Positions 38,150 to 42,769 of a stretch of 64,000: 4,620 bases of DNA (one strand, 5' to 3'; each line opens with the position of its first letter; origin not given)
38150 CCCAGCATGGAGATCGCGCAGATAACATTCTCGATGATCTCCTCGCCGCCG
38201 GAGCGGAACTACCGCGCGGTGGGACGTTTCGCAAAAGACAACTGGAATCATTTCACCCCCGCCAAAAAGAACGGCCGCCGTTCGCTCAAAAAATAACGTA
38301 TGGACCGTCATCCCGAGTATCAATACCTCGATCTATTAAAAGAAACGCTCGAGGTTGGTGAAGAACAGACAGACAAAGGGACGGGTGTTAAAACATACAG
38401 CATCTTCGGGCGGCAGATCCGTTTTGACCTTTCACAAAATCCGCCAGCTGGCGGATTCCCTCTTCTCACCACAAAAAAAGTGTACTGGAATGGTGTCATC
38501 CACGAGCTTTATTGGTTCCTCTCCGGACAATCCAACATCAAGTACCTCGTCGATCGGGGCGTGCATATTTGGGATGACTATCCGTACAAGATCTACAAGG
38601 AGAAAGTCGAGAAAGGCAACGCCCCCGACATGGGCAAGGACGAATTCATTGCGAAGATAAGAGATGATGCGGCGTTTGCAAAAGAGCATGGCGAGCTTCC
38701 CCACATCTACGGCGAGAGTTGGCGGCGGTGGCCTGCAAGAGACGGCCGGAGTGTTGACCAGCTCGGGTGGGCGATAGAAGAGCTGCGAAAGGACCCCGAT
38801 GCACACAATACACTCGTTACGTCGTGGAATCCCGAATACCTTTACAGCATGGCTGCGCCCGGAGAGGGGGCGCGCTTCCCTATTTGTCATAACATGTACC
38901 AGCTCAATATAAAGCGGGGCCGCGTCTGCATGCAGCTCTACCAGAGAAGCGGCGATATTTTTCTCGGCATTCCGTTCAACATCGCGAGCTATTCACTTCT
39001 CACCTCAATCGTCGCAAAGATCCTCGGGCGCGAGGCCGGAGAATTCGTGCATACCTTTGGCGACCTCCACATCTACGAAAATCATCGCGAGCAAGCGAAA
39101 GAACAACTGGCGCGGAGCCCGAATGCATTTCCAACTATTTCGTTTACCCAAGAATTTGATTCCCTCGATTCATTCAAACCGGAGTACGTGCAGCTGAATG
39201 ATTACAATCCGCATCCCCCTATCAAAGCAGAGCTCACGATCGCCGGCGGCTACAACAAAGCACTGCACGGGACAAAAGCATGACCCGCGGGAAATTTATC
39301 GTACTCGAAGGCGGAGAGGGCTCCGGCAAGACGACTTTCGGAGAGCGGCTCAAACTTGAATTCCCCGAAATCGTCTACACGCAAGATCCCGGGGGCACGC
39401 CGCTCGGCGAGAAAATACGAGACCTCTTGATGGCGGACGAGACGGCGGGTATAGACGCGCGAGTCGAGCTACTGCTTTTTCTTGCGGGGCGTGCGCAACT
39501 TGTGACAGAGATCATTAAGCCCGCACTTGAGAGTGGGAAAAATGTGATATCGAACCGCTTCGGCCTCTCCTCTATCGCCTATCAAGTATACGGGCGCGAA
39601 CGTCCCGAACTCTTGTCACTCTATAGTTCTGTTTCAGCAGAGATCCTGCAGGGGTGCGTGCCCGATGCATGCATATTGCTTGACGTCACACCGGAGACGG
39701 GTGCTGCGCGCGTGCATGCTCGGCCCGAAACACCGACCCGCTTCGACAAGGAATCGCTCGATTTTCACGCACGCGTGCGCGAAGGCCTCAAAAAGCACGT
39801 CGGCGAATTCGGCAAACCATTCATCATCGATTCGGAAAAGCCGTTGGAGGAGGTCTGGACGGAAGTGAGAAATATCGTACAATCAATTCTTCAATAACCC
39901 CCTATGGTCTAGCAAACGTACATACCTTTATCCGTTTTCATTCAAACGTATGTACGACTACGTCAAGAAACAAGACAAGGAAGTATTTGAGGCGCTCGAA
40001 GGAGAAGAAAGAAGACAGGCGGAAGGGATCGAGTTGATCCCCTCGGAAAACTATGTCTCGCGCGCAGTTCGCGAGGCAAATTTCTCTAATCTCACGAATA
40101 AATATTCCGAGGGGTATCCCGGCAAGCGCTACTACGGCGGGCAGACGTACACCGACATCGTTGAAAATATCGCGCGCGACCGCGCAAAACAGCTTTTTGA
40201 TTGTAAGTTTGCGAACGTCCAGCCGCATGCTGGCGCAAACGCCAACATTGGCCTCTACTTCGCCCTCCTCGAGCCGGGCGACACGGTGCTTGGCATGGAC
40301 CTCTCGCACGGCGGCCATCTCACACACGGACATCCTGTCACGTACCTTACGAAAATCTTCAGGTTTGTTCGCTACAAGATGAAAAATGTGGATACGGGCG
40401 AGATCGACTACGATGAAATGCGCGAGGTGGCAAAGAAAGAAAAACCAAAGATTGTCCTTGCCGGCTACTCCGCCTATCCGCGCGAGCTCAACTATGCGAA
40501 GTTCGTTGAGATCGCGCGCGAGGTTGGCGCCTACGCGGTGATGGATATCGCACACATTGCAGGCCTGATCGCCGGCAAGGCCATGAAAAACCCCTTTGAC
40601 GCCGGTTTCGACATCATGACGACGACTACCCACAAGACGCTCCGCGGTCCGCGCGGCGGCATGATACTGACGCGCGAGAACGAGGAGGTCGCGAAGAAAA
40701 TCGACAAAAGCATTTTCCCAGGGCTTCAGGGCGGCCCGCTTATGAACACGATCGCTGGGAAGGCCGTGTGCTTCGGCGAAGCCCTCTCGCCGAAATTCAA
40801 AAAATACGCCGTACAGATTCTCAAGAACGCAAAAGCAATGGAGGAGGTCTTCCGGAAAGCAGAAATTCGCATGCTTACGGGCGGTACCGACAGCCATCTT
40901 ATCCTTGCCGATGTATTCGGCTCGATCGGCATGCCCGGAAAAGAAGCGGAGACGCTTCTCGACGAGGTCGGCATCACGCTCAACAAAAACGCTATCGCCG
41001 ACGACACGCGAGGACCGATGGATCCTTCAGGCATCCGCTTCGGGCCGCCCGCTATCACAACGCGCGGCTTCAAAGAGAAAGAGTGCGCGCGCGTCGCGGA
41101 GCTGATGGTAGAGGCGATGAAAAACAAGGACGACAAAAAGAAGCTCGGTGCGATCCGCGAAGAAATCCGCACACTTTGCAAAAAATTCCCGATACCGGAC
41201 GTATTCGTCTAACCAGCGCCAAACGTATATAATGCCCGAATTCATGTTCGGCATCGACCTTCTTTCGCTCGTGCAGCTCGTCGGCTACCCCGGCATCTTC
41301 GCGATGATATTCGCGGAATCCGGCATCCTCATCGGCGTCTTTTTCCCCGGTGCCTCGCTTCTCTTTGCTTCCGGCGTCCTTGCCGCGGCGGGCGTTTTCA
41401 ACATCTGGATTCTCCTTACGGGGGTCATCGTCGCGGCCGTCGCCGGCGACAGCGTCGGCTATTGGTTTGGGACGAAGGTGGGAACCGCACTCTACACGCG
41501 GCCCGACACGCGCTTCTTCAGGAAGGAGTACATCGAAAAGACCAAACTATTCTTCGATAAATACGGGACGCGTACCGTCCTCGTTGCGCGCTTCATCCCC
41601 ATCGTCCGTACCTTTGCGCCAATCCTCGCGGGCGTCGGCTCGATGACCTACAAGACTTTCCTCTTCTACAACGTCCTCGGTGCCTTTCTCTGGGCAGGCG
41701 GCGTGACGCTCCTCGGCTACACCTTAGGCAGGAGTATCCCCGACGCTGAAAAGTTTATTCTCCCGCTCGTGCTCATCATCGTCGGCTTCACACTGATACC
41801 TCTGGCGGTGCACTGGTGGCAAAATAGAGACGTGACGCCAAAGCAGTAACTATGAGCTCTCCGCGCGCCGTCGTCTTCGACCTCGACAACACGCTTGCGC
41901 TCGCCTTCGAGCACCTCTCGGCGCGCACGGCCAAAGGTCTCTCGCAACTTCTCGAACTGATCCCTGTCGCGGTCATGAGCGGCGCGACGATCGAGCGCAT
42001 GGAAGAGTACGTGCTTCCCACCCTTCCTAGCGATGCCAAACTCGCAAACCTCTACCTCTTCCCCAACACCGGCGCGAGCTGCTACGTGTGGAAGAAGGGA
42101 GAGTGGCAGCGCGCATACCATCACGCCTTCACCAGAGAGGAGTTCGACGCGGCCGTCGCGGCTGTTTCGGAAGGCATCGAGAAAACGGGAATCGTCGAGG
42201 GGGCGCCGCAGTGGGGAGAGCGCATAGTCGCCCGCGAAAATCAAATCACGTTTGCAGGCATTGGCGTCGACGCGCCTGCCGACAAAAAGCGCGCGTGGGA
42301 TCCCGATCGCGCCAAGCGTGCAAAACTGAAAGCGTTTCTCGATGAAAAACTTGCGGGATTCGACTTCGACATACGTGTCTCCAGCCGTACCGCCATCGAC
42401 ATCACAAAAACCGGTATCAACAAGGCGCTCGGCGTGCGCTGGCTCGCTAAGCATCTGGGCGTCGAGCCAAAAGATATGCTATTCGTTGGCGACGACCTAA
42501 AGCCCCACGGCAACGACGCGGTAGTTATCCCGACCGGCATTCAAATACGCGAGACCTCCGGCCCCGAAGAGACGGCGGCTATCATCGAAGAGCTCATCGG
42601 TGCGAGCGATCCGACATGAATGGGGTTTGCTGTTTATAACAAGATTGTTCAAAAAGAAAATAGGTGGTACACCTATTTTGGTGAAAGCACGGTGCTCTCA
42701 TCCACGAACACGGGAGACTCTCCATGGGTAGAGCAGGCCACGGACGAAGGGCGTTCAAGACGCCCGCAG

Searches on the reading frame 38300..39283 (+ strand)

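Call 81: search_protein_families(library=pfam, proteins=[window:38300-39283:+], max_evalue=0.001)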
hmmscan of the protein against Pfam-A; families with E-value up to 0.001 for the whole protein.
window:38300-39283:+ (327 aa): 1 family
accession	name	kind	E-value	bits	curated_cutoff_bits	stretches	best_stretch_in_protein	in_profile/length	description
PF00303.24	Thymidylat_synt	-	6.9e-90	301.2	24.3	1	8-313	2-265/266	Thymidylate synthase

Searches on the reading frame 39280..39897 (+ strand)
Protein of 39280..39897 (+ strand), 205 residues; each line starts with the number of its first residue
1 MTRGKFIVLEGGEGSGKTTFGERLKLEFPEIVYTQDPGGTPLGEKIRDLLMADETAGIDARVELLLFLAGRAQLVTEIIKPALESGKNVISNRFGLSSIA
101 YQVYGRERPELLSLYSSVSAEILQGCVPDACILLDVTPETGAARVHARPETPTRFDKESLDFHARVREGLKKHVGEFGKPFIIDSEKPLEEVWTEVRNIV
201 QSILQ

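Call 81: search_protein_families(library=pfam, proteins=[window:39280-39897:+], max_evalue=0.001)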
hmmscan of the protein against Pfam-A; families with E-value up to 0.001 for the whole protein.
window:39280-39897:+ (205 aa): 3 families
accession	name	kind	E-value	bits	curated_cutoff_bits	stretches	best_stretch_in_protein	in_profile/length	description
PF02223.23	Thymidylate_kin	-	9.8e-37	126.9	27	1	9-195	1-184/185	Thymidylate kinase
PF13521.12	AAA_28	-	2.3e-05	25.1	27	1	7-188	2-160/164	AAA domain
PF13671.12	AAA_33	-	0.00019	22.2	27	1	7-161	2-134/143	AAA domain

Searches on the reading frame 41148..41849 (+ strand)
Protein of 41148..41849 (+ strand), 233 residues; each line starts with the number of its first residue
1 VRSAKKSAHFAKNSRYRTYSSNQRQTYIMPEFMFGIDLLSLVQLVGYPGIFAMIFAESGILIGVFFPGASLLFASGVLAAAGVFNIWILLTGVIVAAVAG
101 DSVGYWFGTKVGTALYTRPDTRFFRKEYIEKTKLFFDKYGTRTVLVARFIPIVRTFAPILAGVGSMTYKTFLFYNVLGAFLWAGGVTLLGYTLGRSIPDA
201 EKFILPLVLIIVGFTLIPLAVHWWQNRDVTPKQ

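Call 81: search_protein_families(library=pfam, proteins=[window:41148-41849:+], max_evalue=0.001)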
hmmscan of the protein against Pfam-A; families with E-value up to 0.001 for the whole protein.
window:41148-41849:+ (233 aa): 1 family
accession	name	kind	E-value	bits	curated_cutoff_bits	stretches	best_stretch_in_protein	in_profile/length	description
PF09335.16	VTT_dom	-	1.2e-20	74.7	33.9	1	74-191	9-122/123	VTT domain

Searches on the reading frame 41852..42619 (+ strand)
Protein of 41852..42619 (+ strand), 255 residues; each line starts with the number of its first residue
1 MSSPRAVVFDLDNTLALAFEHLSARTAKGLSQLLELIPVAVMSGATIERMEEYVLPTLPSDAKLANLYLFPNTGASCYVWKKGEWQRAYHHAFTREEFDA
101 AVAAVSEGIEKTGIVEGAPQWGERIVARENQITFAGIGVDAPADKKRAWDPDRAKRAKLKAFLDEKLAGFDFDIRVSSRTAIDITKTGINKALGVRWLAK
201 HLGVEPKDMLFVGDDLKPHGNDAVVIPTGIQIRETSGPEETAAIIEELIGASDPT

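Call 81: search_protein_families(library=pfam, proteins=[window:41852-42619:+], max_evalue=0.001)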
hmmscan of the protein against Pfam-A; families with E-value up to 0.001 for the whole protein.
window:41852-42619:+ (255 aa): 4 families
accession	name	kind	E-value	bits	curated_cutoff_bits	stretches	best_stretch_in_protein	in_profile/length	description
PF08282.18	Hydrolase_3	-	2.9e-09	37.5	20.9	1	157-215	155-212/255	haloacid dehalogenase-like hydrolase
PF05116.19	S6PP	-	4.3e-05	23.7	20.3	1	157-215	134-190/247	Sucrose-6F-phosphate phosphohydrolase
PF00702.32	Hydrolase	-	0.00019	22.4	26.4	0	5-216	2-181/191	haloacid dehalogenase-like hydrolase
PF03332.19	PMM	-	0.0003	21.1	22.4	1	30-249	5-219/221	Eukaryotic phosphomannomutase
